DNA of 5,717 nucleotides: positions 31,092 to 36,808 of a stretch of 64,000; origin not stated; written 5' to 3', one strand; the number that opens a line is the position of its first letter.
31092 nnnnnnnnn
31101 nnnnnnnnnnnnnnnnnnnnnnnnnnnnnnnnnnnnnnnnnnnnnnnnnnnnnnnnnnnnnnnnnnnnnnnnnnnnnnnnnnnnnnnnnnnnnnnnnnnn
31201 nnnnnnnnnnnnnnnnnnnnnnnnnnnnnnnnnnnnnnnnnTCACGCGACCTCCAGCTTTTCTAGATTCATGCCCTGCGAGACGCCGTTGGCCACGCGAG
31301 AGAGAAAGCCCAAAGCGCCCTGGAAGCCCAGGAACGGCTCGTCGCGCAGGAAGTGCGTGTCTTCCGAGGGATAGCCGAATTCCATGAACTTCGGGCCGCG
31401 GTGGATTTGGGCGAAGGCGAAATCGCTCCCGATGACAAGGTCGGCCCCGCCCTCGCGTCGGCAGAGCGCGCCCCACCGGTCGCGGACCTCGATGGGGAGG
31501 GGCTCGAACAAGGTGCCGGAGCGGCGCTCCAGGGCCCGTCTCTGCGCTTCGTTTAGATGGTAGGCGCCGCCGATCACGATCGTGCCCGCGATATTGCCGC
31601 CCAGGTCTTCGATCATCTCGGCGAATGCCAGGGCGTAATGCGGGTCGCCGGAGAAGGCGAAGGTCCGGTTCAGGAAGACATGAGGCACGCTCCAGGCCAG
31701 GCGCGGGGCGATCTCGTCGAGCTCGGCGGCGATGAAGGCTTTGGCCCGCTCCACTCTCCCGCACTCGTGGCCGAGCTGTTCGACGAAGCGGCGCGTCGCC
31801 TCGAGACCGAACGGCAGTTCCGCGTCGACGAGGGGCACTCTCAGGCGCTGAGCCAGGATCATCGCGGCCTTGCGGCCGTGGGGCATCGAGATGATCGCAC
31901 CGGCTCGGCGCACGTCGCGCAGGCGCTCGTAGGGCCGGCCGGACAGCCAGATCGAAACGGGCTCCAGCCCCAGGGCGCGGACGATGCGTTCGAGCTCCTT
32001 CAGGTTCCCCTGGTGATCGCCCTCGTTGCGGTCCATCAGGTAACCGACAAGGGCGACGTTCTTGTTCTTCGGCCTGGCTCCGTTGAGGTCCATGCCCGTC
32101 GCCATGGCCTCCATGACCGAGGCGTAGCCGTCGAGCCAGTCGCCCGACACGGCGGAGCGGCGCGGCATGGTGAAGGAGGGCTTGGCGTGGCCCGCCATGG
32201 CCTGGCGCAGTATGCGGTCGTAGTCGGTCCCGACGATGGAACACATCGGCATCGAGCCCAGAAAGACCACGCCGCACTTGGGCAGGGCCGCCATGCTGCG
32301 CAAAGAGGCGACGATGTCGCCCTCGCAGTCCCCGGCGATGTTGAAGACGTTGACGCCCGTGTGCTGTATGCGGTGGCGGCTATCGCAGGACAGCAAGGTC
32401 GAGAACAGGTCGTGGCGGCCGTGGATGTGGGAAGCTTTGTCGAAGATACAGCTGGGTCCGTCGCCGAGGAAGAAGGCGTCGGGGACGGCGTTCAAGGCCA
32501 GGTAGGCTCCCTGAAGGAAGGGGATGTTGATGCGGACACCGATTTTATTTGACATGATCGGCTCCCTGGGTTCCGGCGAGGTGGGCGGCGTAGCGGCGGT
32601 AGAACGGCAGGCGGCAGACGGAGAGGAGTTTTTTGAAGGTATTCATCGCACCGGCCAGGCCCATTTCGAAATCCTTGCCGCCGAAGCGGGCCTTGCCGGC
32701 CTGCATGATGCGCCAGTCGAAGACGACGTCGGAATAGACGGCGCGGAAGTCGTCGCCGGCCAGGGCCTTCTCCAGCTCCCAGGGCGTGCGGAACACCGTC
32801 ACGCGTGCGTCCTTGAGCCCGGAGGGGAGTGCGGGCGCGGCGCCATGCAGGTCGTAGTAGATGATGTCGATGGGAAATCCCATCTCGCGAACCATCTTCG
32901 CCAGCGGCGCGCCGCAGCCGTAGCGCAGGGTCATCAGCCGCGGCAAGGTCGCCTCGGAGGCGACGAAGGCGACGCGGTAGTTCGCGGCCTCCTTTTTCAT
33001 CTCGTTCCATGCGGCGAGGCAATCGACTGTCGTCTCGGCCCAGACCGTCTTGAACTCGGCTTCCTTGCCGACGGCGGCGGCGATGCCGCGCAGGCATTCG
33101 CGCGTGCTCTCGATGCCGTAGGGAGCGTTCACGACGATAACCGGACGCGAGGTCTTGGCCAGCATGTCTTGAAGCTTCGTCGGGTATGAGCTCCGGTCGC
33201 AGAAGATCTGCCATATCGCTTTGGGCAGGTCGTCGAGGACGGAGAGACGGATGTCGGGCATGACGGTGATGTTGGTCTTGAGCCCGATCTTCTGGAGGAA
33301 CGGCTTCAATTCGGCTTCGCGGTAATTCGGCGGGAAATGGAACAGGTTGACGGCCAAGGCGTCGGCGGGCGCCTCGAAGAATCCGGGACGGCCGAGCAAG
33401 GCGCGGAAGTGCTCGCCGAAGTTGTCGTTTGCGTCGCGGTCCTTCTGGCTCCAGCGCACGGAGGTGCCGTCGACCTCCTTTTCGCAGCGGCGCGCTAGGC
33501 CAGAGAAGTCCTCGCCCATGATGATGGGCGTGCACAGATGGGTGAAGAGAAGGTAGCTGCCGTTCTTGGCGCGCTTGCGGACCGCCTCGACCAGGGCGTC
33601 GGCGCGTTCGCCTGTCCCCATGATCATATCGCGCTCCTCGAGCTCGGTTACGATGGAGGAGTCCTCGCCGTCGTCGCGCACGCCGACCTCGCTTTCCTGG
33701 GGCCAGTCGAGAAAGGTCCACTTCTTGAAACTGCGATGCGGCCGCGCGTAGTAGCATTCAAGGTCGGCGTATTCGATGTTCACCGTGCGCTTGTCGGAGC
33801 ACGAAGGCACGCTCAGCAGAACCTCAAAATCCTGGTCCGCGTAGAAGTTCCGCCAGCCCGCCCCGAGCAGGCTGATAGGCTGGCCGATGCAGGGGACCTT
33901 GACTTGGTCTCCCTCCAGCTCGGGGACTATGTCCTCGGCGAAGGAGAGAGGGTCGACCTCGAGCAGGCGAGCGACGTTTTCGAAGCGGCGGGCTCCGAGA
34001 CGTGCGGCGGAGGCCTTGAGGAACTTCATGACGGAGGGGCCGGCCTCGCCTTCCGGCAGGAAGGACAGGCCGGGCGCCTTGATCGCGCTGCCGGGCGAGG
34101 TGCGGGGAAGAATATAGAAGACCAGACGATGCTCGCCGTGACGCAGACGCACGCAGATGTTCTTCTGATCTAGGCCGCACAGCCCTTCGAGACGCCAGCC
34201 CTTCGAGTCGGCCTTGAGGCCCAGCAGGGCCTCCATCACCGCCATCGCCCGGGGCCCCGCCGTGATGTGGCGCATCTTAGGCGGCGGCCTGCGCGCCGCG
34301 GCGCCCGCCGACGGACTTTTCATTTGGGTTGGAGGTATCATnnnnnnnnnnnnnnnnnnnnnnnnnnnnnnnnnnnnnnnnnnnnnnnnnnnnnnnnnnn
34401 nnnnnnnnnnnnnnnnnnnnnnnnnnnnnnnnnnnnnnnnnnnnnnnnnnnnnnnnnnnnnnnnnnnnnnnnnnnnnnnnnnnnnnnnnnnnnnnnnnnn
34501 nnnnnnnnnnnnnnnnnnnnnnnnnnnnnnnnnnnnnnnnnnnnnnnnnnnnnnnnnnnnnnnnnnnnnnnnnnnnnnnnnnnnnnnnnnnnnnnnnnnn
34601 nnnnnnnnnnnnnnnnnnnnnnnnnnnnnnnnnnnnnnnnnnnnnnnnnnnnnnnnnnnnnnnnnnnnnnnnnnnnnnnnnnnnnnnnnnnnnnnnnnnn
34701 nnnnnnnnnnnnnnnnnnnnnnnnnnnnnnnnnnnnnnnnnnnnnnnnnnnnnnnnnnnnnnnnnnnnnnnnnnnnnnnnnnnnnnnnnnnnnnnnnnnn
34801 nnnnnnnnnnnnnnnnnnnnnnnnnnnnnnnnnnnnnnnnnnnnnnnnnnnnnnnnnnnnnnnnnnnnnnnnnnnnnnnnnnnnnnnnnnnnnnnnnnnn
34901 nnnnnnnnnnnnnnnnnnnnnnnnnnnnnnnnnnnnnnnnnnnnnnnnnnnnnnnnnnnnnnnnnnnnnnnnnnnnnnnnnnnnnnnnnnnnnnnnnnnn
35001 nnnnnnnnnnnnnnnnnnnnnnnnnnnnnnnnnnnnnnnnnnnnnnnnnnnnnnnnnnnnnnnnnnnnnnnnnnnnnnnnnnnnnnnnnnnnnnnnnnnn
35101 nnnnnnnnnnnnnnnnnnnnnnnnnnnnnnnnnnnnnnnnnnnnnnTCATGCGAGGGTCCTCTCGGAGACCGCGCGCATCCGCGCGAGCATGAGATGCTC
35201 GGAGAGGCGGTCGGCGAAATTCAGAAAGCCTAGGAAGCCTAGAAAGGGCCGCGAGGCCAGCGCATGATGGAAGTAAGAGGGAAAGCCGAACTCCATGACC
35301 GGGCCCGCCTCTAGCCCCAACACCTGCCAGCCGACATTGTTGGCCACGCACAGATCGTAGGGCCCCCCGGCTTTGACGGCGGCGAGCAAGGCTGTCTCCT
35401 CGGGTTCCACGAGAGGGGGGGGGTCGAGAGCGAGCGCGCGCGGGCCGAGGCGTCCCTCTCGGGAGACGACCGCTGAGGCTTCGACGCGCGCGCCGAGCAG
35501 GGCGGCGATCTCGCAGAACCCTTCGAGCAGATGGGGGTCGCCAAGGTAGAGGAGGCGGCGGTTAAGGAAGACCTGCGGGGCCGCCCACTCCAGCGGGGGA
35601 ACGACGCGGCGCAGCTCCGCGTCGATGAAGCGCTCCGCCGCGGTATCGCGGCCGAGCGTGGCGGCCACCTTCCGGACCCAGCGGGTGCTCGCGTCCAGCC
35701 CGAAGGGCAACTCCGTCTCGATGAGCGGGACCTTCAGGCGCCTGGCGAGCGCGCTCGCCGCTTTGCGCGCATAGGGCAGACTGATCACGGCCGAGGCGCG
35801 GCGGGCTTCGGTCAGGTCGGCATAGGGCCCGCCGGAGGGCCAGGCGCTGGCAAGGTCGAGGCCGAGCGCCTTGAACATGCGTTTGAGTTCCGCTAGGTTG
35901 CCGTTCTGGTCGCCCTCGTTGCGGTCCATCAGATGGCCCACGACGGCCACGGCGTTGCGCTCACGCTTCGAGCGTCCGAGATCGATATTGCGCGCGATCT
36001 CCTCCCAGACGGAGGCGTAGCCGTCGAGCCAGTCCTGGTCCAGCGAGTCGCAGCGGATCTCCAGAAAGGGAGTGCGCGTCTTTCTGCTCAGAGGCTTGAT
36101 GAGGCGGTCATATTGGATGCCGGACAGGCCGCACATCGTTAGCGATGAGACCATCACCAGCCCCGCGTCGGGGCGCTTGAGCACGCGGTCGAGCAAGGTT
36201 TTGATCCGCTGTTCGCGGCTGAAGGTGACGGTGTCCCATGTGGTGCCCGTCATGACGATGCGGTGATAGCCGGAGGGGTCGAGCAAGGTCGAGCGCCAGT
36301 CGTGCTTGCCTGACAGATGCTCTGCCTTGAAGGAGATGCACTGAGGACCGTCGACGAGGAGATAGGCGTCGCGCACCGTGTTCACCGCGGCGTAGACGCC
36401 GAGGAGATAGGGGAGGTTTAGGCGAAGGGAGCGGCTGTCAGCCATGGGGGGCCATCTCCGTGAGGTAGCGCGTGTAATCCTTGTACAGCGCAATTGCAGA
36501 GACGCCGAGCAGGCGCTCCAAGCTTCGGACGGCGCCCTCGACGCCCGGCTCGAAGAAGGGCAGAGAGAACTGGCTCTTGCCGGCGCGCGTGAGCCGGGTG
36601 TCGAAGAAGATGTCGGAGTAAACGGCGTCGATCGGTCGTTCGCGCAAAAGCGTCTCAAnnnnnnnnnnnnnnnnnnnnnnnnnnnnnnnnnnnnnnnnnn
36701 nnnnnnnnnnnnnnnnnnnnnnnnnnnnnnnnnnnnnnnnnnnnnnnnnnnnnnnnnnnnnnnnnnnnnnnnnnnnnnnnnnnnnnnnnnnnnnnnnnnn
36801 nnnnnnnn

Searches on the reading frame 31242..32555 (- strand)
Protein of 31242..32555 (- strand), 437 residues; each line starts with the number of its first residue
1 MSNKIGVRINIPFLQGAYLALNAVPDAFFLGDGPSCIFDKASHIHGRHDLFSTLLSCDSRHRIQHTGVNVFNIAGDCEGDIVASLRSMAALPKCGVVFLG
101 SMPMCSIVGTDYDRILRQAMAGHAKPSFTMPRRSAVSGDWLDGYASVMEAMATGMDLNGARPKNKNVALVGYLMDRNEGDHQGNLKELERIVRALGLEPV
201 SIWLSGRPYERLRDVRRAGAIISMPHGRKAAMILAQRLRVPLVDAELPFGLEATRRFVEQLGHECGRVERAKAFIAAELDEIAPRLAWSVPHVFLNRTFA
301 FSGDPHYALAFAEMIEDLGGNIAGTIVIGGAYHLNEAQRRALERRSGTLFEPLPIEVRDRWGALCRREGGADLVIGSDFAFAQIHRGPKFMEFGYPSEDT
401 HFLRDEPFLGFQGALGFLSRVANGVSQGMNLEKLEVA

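Call 9: search_protein_families(library=pfam, proteins=[window:31242-32555:-], max_evalue=0.001)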
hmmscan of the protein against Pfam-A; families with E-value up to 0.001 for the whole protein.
window:31242-32555:- (437 aa): 1 family
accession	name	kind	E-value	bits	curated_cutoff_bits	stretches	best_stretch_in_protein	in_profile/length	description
PF00148.24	Oxidored_nitro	-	1.5e-36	126.6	28.6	1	16-425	5-398/399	Nitrogenase component 1 type Oxidoreductase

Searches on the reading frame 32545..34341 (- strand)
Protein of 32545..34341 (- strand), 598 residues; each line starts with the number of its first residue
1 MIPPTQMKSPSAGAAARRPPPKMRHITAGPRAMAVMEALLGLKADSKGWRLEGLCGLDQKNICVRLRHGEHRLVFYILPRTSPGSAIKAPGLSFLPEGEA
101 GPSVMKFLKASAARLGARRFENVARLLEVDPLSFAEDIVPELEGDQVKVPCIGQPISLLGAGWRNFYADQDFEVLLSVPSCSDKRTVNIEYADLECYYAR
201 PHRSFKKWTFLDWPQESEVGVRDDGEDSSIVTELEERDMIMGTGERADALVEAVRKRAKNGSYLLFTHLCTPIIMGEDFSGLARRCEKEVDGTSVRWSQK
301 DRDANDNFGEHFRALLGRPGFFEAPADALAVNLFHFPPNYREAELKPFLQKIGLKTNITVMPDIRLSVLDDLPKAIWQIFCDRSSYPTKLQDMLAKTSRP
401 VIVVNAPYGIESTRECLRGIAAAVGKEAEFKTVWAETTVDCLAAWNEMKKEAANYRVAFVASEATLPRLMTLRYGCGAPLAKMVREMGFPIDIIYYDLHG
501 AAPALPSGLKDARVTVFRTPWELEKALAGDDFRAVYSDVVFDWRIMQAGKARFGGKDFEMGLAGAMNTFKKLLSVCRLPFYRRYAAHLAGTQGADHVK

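Call 9: search_protein_families(library=pfam, proteins=[window:32545-34341:-], max_evalue=0.001)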
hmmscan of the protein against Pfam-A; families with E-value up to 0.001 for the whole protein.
window:32545-34341:- (598 aa): 1 family
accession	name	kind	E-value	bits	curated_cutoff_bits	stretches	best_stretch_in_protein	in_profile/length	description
PF00148.24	Oxidored_nitro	-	2.8e-16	59.9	28.6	1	231-490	46-308/399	Nitrogenase component 1 type Oxidoreductase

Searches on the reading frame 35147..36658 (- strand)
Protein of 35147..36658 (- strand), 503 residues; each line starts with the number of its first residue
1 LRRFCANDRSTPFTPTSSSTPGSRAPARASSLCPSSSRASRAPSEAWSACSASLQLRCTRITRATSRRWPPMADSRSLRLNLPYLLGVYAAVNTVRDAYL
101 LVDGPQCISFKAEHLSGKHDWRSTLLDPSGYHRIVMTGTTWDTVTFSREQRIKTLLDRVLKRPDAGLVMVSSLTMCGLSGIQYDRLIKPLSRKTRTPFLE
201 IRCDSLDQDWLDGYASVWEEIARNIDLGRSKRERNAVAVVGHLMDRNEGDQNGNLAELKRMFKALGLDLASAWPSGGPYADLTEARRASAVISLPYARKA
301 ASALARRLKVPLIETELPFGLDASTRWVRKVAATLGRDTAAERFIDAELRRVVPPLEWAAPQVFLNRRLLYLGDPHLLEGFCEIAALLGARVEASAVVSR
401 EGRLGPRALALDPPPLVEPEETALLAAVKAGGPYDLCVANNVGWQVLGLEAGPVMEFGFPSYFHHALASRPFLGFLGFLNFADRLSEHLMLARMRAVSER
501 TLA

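Call 17: search_protein_families(library=pfam, proteins=[window:35147-36658:-], max_evalue=0.001)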
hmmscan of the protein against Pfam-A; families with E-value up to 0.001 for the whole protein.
window:35147-36658:- (503 aa): 1 family
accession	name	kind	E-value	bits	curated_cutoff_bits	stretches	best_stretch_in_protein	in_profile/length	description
PF00148.24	Oxidored_nitro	-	7.1e-42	144.1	28.6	1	86-489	4-398/399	Nitrogenase component 1 type Oxidoreductase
